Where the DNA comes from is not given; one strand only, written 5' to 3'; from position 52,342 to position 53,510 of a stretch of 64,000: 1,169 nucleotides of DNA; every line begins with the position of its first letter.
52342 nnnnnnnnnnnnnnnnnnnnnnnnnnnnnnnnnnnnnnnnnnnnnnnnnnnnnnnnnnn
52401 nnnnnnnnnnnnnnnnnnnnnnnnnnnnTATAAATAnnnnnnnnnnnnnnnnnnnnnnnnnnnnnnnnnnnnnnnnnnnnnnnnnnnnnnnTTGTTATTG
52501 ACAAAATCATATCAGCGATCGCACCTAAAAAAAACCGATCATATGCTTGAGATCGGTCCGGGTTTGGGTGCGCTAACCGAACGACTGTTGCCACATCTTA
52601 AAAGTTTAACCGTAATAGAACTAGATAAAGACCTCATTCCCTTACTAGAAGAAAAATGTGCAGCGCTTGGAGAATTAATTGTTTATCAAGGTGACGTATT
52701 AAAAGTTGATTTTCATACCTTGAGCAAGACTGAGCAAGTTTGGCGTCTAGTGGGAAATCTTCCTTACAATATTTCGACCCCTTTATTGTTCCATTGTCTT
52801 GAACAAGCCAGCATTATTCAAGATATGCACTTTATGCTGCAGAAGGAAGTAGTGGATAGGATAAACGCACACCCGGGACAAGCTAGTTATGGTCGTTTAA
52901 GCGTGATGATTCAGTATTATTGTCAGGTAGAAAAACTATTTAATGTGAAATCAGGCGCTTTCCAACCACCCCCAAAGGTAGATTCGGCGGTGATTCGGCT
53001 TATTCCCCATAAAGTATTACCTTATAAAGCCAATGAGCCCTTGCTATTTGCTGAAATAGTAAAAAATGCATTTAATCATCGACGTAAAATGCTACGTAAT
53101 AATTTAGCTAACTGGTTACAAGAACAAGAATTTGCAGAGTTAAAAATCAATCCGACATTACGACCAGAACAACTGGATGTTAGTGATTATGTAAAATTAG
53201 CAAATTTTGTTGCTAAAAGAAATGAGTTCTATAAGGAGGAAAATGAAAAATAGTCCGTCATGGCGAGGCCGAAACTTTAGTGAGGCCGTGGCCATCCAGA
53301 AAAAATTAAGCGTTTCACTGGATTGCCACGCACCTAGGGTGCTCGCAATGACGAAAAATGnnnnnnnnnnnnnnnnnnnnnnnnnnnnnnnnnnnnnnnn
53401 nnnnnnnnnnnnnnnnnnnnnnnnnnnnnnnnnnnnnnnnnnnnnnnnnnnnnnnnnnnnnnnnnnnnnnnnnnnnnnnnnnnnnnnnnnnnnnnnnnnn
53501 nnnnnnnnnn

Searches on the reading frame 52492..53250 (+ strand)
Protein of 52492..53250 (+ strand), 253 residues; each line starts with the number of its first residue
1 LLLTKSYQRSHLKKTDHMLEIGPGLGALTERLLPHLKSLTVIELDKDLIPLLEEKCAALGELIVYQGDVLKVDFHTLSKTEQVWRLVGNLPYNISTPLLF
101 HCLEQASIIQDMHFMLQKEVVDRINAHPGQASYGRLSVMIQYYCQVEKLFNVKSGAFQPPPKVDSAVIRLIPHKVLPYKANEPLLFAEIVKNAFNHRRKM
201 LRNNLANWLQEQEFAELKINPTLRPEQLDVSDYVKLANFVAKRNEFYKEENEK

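Call 31: find_homologous_proteins(query=window:52492-53250:+, max_evalue=1e-40)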
Query window:52492-53250:+ (253 aa): 7970 proteins with E <= 1e-40 among 8000 candidates; the best 120 are listed.
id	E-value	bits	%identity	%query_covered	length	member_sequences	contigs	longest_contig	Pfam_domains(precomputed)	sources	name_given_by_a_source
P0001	3.1e-142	490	92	93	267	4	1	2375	PF00398.27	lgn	-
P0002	6.3e-142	489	90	96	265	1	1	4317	PF00398.27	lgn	-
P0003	1.4e-141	488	87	98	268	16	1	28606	PF00398.27,PF05401.17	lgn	-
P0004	4.1e-141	487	91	93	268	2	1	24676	PF00398.27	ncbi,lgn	ncbi:MAG: 16S rRNA (adenine(1518)-N(6)/adenine(1519)-N(6))-dimethyltransferase RsmA [Candidatus Aqui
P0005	7.8e-141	486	91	93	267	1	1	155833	PF00398.27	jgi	jgi:16S rRNA (adenine1518-N6/adenine1519-N6)-dimethyltransferase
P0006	1.6e-139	481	92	91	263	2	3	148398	PF00398.27,PF05401.17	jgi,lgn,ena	jgi:16S rRNA (adenine1518-N6/adenine1519-N6)-dimethyltransferase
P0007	3.4e-139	480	88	94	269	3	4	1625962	PF00398.27,PF05401.17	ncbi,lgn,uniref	ncbi:16S rRNA (adenine(1518)-N(6)/adenine(1519)-N(6))-dimethyltransferase RsmA [Rickettsiella endosy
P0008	7.1e-139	479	91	92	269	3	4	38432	PF00398.27,PF05401.17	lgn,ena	-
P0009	9.0e-138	476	89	92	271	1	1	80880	PF00398.27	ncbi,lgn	-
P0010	2.4e-137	474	84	98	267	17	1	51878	PF00398.27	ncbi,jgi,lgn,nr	ncbi:MAG: 16S rRNA (adenine(1518)-N(6)/adenine(1519)-N(6))-dimethyltransferase RsmA [Gammaproteobact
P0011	4.3e-137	473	89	93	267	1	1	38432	PF00398.27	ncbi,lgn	ncbi:MAG: 16S rRNA (adenine(1518)-N(6)/adenine(1519)-N(6))-dimethyltransferase RsmA [Candidatus Aqui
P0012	9.6e-134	462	86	93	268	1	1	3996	PF00398.27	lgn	-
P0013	1.1e-133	462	87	92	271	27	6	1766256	PF00398.27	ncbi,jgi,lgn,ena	ncbi:16S rRNA (adenine(1518)-N(6)/adenine(1519)-N(6))-dimethyltransferase RsmA [Rickettsiella endosy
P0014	3.4e-132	457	83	98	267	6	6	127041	PF00398.27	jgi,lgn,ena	jgi:16S rRNA (adenine1518-N6/adenine1519-N6)-dimethyltransferase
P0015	6.1e-132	457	86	93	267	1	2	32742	PF00398.27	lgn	-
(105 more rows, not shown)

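Call 32: find_encoding_contigs(protein=P0005, flank=10000, max_places=2)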
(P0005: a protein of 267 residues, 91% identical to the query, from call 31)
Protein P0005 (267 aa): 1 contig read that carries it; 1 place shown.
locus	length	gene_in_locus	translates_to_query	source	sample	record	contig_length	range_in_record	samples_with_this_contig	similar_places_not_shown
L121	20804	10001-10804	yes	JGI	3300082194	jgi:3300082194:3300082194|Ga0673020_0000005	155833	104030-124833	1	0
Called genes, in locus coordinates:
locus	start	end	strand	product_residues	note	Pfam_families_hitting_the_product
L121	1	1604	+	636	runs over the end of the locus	PF11308:Glyco_hydro_129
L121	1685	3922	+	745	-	-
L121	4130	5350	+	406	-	PF01743:PolyA_pol, PF12627:PolyA_pol_RNAbd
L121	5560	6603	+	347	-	PF02812:ELFV_dehydrog_N, PF00208:ELFV_dehydrog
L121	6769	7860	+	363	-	PF00676:E1_dh, PF13292:DXP_synthase_N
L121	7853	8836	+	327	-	PF02779:Transket_pyr, PF02780:Transketolase_C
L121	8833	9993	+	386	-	PF00364:Biotin_lipoyl, PF02817:E3_binding, PF00198:2-oxoacid_dh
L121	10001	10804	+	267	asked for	PF00398:RrnaAD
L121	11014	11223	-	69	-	-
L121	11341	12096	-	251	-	PF01346:FKBP_N, PF00254:FKBP_C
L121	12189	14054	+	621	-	PF00890:FAD_binding_2 (faint), PF01134:GIDA, PF01266:DAO (faint), PF07992:Pyr_redox_2 (faint), PF12831:FAD_oxidored, PF21680:GIDA_C_1st, PF13932:SAM_GIDA_C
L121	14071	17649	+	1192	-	PF17757:UvrB_inter, PF21132:MFD_D3, PF02559:CarD_TRCF_RID, PF22590:Cas3-like_C_2 (faint), PF00270:DEAD, PF04851:ResIII, PF00271:Helicase_C, PF03461:TRCF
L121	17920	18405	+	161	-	-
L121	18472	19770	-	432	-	PF13623:SurA_N_2, PF13624:SurA_N_3, PF09312:SurA_N, PF13145:Rotamase_2, PF13616:Rotamase_3, PF00639:Rotamase, PF13616:Rotamase_3, PF00639:Rotamase, +1 more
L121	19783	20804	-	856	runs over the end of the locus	PF03968:LptD_N (weak), PF04453:LptD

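Call 33: find_encoding_contigs(protein=P0007, flank=10000, max_places=2)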
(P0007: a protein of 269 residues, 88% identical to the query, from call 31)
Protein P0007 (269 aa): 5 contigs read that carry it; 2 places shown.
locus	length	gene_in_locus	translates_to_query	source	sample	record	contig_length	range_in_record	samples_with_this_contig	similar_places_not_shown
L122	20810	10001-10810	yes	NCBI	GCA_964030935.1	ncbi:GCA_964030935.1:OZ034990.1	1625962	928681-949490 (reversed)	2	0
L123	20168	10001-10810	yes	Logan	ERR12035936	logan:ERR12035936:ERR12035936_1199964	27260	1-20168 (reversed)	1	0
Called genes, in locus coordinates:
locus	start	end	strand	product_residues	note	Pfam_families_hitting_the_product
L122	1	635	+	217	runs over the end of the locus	PF00117:GATase, PF07722:Peptidase_C26 (weak)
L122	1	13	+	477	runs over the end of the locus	PF04715:, PF00425:Chorismate_bind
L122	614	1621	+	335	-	PF02885:Glycos_trans_3N, PF00591:Glycos_transf_3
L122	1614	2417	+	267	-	PF00218:IGPS, PF04131:NanE (weak)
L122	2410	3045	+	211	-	PF00697:PRAI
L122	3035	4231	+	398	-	PF00291:PALP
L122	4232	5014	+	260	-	PF00290:Trp_syntA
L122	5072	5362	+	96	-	PF01371:Trp_repressor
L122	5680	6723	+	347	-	PF02812:ELFV_dehydrog_N, PF00208:ELFV_dehydrog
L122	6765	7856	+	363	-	PF00676:E1_dh, PF13292:DXP_synthase_N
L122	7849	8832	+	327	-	PF02779:Transket_pyr, PF02780:Transketolase_C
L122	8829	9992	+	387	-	PF00364:Biotin_lipoyl, PF02817:E3_binding, PF00198:2-oxoacid_dh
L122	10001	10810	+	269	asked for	PF00398:RrnaAD, PF05401:NodS (faint)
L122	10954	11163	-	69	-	-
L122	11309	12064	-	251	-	PF01346:FKBP_N, PF00254:FKBP_C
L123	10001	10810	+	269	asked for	PF00398:RrnaAD, PF05401:NodS (faint)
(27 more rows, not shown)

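Call 34: find_encoding_contigs(protein=P0006, flank=10000, max_places=2)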
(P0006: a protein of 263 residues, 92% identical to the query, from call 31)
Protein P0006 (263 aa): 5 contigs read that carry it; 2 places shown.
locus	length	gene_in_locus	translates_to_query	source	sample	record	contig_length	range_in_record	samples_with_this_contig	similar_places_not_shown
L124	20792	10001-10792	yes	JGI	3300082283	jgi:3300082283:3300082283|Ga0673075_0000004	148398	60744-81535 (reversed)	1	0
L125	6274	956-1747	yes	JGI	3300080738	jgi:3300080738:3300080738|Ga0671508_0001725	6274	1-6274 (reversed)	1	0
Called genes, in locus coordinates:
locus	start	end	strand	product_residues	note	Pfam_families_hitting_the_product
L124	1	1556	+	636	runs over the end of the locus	PF11308:Glyco_hydro_129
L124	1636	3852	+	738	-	-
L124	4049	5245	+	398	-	PF01743:PolyA_pol, PF12627:PolyA_pol_RNAbd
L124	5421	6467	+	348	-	PF02812:ELFV_dehydrog_N, PF00208:ELFV_dehydrog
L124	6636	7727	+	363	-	PF00676:E1_dh, PF13292:DXP_synthase_N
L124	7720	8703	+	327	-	PF02779:Transket_pyr, PF02780:Transketolase_C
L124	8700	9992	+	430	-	PF00364:Biotin_lipoyl, PF02817:E3_binding, PF00198:2-oxoacid_dh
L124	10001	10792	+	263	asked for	PF00398:RrnaAD, PF05401:NodS (faint)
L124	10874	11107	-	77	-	PF05532:CsbD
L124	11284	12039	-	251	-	PF01346:FKBP_N, PF00254:FKBP_C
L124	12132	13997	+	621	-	PF01134:GIDA, PF12831:FAD_oxidored, PF21680:GIDA_C_1st, PF13932:SAM_GIDA_C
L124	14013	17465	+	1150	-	PF17757:UvrB_inter, PF21132:MFD_D3, PF02559:CarD_TRCF_RID, PF00270:DEAD, PF04851:ResIII, PF00271:Helicase_C, PF03461:TRCF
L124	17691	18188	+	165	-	-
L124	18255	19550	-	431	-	PF13623:SurA_N_2, PF13624:SurA_N_3, PF09312:SurA_N, PF13616:Rotamase_3, PF00639:Rotamase, PF13145:Rotamase_2, PF13616:Rotamase_3, PF00639:Rotamase, +1 more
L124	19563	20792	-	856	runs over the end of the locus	PF03968:LptD_N (weak), PF04453:LptD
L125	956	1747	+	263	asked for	PF00398:RrnaAD, PF05401:NodS (faint)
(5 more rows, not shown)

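Call 35: find_encoding_contigs(protein=P0013, flank=10000, max_places=2)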
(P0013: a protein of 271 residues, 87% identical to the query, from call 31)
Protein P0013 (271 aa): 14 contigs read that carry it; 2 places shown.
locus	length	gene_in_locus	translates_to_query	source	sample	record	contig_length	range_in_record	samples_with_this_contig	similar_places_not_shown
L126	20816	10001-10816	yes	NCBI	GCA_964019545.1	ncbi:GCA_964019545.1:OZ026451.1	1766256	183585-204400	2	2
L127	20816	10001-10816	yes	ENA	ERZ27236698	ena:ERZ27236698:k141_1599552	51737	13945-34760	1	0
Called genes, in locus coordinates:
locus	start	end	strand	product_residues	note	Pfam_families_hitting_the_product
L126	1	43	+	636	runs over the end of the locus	PF11308:Glyco_hydro_129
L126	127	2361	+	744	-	-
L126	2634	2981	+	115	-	-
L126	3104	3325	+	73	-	-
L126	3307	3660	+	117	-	-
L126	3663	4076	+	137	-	-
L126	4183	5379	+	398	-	PF01743:PolyA_pol, PF12627:PolyA_pol_RNAbd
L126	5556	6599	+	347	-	PF02812:ELFV_dehydrog_N, PF00208:ELFV_dehydrog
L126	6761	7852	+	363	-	PF00676:E1_dh, PF13292:DXP_synthase_N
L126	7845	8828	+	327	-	PF02779:Transket_pyr, PF02780:Transketolase_C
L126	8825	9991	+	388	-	PF00364:Biotin_lipoyl, PF02817:E3_binding, PF00198:2-oxoacid_dh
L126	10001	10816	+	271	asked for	PF00398:RrnaAD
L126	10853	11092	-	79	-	PF05532:CsbD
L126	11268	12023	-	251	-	PF01346:FKBP_N, PF00254:FKBP_C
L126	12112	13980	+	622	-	PF01134:GIDA, PF12831:FAD_oxidored, PF21680:GIDA_C_1st, PF13932:SAM_GIDA_C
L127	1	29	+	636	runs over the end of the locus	PF11308:Glyco_hydro_129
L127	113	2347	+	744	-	-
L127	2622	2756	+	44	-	-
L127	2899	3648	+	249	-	PF01145:Band_7 (weak)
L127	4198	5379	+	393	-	PF01743:PolyA_pol, PF12627:PolyA_pol_RNAbd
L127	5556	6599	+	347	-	PF02812:ELFV_dehydrog_N, PF00208:ELFV_dehydrog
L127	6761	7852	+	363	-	PF00676:E1_dh, PF13292:DXP_synthase_N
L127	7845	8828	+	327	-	PF02779:Transket_pyr, PF02780:Transketolase_C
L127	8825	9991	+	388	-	PF00364:Biotin_lipoyl, PF02817:E3_binding, PF00198:2-oxoacid_dh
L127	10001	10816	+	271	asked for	PF00398:RrnaAD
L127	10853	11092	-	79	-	PF05532:CsbD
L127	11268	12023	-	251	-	PF01346:FKBP_N, PF00254:FKBP_C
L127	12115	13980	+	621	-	PF01134:GIDA, PF12831:FAD_oxidored, PF21680:GIDA_C_1st, PF13932:SAM_GIDA_C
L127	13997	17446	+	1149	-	PF17757:UvrB_inter, PF21132:MFD_D3, PF02559:CarD_TRCF_RID, PF00270:DEAD, PF04851:ResIII, PF00271:Helicase_C, PF03461:TRCF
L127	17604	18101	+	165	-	-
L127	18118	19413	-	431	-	PF13623:SurA_N_2, PF13624:SurA_N_3, PF09312:SurA_N, PF13145:Rotamase_2 (weak), PF13616:Rotamase_3, PF00639:Rotamase, PF13616:Rotamase_3, PF00639:Rotamase, +1 more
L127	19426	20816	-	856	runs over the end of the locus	PF03968:LptD_N (weak), PF04453:LptD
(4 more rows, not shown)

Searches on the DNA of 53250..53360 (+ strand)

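Call 88: search_dna_similar(query=window:53250-53360:+, collection=plasmids, mode=distant, max_evalue=0.001, max_rows=25)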
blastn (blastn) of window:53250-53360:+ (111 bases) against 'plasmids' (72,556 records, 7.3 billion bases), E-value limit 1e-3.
No match.
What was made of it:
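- Tried and rejected: BLAST of the element against plasmids found no match (call 88).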
